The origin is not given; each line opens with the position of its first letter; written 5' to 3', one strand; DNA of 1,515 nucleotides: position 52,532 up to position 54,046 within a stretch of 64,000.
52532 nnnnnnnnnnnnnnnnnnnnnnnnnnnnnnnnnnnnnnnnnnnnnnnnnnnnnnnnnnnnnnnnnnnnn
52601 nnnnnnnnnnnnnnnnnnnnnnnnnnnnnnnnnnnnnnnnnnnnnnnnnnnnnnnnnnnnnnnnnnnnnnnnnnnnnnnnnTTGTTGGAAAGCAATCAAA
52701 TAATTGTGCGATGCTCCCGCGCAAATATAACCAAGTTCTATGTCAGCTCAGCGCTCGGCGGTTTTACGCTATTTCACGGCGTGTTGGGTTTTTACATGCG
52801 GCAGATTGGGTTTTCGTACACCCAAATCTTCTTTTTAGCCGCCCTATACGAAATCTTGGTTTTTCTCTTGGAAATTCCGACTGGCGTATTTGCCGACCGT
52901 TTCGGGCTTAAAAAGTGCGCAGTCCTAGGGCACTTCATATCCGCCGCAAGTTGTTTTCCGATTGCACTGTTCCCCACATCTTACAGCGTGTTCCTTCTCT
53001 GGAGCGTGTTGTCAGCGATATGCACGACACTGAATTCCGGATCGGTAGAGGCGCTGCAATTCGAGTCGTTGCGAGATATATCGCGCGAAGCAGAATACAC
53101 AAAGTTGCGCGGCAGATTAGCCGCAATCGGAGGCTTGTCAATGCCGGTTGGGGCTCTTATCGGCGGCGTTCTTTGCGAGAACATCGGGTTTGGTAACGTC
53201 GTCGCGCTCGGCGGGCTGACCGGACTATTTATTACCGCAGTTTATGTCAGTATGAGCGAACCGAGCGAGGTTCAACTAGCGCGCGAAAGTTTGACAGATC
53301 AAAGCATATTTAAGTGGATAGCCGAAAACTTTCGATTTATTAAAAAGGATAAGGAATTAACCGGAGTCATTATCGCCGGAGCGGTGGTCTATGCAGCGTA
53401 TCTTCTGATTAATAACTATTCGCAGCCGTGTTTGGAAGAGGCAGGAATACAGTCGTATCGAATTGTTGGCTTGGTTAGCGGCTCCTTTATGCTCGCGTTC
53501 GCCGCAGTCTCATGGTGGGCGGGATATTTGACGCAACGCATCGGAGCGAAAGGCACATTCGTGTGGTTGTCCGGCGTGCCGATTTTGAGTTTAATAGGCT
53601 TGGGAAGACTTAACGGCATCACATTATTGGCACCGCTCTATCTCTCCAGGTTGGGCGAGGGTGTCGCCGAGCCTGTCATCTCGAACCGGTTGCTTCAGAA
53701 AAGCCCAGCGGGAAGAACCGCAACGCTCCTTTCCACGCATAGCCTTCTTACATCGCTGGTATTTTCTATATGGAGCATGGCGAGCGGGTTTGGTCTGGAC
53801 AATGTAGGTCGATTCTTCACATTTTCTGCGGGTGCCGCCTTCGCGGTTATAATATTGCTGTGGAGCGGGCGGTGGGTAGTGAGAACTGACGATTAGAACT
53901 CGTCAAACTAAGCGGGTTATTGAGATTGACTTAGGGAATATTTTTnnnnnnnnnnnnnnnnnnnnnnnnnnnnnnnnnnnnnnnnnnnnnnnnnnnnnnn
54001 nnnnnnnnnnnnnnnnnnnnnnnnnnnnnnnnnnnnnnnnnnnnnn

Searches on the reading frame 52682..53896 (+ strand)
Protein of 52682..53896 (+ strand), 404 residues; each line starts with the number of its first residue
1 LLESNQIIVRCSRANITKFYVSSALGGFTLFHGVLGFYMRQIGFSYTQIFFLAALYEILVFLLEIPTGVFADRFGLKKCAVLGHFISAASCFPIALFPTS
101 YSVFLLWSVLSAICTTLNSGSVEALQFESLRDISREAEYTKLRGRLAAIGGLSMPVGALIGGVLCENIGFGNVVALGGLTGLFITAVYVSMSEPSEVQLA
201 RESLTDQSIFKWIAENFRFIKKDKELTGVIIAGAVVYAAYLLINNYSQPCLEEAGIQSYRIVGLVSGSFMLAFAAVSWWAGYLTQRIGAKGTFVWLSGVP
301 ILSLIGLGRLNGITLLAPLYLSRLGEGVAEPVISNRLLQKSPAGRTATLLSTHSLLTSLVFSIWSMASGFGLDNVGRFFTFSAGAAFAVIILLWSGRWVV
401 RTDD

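Call 13: search_protein_families(library=pfam, proteins=[window:52682-53896:+], max_evalue=0.001)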
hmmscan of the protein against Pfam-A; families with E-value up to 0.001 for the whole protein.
window:52682-53896:+ (404 aa): 2 families
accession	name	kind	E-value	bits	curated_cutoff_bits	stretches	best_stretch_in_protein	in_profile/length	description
PF07690.21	MFS_1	-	1.8e-26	93.3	33.4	1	25-363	9-345/347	Major Facilitator Superfamily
PF12832.13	MFS_1_like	-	1.5e-05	24.7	25.2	1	19-308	9-295/373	MFS_1 like family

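Call 75: search_protein_families(library=ncbifam, proteins=[window:52682-53896:+], max_evalue=0.001)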
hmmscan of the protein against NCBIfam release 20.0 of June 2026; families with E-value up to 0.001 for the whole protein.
window:52682-53896:+ (404 aa): 7 families
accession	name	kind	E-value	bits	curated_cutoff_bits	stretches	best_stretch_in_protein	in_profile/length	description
TIGR00900.1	2A0121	subfamily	3e-11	43.3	319.6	1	34-334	21-318/364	H+ Antiporter protein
NF040872.1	MFS_HP1165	exception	6e-07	28.9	700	1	28-167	19-155/385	HP1165 family MFS efflux transporter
NF000049.1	tet_MFS_40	exception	1.1e-06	28.1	800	1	39-196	35-186/406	tetracycline efflux MFS transporter Tet(40)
TIGR00880.1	2_A_01_02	superfamily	1.9e-06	28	131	1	54-185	5-131/141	multidrug resistance protein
NF011571.1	PRK14995.1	subfamily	1.3e-05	24.2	701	1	41-174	35-164/493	SmvA family efflux MFS transporter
NF000043.1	tet_MFS_P_a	exception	3.7e-05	22.7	750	1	27-218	21-205/420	tetracycline efflux MFS transporter TetA(P)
NF033734.1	MFS_ArsJ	equivalog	0.00015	21.1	400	1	34-205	19-195/392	organoarsenical effux MFS transporter ArsJ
